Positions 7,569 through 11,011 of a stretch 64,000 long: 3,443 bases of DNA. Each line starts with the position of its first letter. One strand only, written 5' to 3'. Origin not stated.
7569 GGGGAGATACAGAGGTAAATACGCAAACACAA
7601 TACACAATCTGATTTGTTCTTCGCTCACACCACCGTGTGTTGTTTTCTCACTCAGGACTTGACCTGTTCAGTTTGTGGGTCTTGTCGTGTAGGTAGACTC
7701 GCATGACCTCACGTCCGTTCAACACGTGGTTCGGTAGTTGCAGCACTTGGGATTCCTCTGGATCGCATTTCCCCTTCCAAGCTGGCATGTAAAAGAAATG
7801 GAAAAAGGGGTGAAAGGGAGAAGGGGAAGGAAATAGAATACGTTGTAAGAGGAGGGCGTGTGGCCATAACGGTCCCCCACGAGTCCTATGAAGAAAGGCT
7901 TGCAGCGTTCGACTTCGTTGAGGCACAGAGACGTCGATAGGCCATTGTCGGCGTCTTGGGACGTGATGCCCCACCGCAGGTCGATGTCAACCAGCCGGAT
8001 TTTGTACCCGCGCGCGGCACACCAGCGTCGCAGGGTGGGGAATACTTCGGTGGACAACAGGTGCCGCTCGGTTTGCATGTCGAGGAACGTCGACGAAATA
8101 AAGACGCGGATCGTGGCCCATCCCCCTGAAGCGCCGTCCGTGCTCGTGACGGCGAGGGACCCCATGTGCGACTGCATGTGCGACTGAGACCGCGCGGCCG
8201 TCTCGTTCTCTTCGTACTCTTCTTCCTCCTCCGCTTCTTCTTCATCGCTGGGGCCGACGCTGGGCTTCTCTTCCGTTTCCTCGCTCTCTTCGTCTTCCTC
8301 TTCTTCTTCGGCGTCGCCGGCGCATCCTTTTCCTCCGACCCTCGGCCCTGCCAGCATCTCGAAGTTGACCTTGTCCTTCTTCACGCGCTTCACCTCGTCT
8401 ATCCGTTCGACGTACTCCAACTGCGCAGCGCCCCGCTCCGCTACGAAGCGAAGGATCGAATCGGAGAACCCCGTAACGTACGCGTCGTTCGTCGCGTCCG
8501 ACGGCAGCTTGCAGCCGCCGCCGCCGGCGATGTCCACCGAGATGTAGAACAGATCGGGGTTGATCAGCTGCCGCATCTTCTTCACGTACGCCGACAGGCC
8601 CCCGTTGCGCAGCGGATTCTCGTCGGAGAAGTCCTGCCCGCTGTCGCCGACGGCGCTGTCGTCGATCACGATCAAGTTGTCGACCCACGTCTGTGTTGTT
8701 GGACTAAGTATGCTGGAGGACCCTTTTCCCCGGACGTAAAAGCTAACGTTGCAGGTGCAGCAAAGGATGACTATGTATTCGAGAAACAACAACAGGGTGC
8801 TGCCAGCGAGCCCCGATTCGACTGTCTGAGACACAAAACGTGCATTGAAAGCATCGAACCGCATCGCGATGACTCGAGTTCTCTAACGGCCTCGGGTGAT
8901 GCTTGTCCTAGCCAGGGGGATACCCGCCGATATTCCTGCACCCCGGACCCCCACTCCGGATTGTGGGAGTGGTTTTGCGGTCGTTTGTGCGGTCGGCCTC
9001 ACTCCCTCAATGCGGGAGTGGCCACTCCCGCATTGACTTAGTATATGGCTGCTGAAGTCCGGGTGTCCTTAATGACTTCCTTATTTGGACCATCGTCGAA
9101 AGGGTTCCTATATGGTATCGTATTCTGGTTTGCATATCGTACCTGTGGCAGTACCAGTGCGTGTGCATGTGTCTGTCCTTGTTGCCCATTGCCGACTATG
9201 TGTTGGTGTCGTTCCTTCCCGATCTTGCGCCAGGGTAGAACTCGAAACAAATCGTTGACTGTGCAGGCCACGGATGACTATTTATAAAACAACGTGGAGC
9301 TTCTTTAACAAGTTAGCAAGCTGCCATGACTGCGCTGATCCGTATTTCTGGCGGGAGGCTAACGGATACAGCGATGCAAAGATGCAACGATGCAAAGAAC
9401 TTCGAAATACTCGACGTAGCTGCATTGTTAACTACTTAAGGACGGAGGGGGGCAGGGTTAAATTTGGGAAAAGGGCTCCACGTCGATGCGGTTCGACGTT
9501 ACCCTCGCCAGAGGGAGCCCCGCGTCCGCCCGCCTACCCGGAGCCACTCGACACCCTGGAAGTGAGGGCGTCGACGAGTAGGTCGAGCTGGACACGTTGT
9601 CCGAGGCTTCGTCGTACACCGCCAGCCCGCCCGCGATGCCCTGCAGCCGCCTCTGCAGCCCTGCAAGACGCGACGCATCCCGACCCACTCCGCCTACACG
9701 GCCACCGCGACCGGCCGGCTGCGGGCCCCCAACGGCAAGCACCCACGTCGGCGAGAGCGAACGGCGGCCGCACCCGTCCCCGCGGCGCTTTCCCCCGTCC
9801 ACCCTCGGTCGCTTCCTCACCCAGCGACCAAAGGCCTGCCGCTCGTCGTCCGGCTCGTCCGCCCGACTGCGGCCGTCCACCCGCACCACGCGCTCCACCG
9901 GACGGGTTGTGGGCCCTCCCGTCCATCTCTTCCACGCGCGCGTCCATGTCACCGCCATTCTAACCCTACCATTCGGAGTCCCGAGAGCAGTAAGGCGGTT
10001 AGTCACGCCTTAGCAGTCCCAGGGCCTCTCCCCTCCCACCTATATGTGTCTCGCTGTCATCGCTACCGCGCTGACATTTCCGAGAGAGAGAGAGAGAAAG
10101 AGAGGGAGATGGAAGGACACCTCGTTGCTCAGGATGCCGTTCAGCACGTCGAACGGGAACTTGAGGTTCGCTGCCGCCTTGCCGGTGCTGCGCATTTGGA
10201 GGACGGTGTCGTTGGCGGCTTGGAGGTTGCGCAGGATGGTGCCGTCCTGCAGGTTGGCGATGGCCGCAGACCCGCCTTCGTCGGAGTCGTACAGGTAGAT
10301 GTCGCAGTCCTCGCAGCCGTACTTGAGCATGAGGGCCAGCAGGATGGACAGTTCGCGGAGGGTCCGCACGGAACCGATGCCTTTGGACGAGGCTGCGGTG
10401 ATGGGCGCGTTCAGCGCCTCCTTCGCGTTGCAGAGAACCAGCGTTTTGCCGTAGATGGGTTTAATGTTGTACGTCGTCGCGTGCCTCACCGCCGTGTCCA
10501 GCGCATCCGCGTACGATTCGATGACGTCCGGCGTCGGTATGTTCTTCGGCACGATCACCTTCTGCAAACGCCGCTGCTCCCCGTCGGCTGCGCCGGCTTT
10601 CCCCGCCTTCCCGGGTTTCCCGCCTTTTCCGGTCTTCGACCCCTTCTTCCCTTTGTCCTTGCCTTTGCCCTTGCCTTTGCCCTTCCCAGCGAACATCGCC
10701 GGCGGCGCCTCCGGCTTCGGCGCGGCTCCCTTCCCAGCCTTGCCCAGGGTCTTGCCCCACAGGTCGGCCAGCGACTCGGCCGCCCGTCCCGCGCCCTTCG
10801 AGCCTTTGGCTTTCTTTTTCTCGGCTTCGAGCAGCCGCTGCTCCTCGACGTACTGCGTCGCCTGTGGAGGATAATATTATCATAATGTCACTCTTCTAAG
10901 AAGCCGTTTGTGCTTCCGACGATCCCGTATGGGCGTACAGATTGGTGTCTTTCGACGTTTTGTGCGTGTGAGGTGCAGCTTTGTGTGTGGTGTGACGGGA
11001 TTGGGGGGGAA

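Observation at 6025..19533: TEP1/Ro60-like TROVE–vWA–DUF4062–P-loop gene scattered as ≥6 colinear same-strand blocks across 13.5 kb of repeat-filled DNA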

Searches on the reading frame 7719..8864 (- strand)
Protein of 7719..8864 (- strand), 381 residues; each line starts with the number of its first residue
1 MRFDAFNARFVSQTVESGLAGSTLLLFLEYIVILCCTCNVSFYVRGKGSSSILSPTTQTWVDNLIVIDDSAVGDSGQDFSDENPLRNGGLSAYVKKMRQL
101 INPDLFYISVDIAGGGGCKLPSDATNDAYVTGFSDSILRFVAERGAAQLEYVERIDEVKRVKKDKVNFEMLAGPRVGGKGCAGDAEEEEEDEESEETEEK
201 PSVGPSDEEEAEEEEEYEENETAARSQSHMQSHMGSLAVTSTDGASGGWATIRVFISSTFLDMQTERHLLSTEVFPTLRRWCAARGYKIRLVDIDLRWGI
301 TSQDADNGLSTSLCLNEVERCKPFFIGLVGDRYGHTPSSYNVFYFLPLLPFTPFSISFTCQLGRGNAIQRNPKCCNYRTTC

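Call 3: search_protein_families(library=pfam, proteins=[window:7719-8864:-], max_evalue=0.1)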
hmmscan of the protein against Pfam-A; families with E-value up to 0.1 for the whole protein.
window:7719-8864:- (381 aa): 3 families
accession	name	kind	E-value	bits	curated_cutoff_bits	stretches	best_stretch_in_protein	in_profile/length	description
PF13271.11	DUF4062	-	9.1e-11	42.2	24.7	1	253-338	1-69/82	Domain of unknown function (DUF4062)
PF19334.4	DUF5920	-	0.00026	21.1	27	1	120-161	137-179/203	Domain of unknown function (DUF5920)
PF25022.1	NPHP3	-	0.013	15.9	33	1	250-293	4-46/160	Nephrocystin-3 domain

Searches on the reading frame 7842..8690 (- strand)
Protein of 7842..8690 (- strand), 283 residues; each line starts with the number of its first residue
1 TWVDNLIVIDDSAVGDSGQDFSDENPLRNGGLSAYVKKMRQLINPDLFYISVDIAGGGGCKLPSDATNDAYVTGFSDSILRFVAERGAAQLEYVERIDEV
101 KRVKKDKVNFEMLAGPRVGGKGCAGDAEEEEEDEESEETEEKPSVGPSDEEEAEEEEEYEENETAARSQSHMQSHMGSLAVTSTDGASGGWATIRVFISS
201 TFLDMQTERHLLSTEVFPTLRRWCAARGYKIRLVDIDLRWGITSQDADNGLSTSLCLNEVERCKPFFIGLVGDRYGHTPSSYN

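Call 49: search_protein_families(library=pfam, proteins=[window:7842-8690:-], max_evalue=0.1)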
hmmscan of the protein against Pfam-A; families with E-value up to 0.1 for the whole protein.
window:7842-8690:- (283 aa): 4 families
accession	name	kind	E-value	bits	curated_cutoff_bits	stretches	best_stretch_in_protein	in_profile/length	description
PF13271.11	DUF4062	-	6.2e-11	42.8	24.7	1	195-279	1-68/82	Domain of unknown function (DUF4062)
PF19334.4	DUF5920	-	0.00019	21.6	27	1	62-103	137-179/203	Domain of unknown function (DUF5920)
PF25022.1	NPHP3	-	0.0078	16.6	33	1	192-235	4-46/160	Nephrocystin-3 domain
PF25695.1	BKRF4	-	0.038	14.5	27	1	131-181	70-121/218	Epstein-Barr virus BKRF4 histone binding protein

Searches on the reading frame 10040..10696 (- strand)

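Call 3: search_protein_families(library=pfam, proteins=[window:10040-10696:-], max_evalue=0.1)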
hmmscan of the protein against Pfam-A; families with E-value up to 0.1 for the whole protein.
window:10040-10696:- (218 aa): 1 family
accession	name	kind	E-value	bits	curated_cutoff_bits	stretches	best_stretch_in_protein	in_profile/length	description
PF05731.17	TROVE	-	0.07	12.7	23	1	39-83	400-442/442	TROVE domain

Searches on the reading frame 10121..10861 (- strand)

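Call 49: search_protein_families(library=pfam, proteins=[window:10121-10861:-], max_evalue=0.1)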
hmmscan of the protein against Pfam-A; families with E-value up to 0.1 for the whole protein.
window:10121-10861:- (247 aa): 1 family
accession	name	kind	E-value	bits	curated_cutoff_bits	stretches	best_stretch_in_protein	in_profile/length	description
PF05731.17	TROVE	-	0.084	12.5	23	0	94-138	400-442/442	TROVE domain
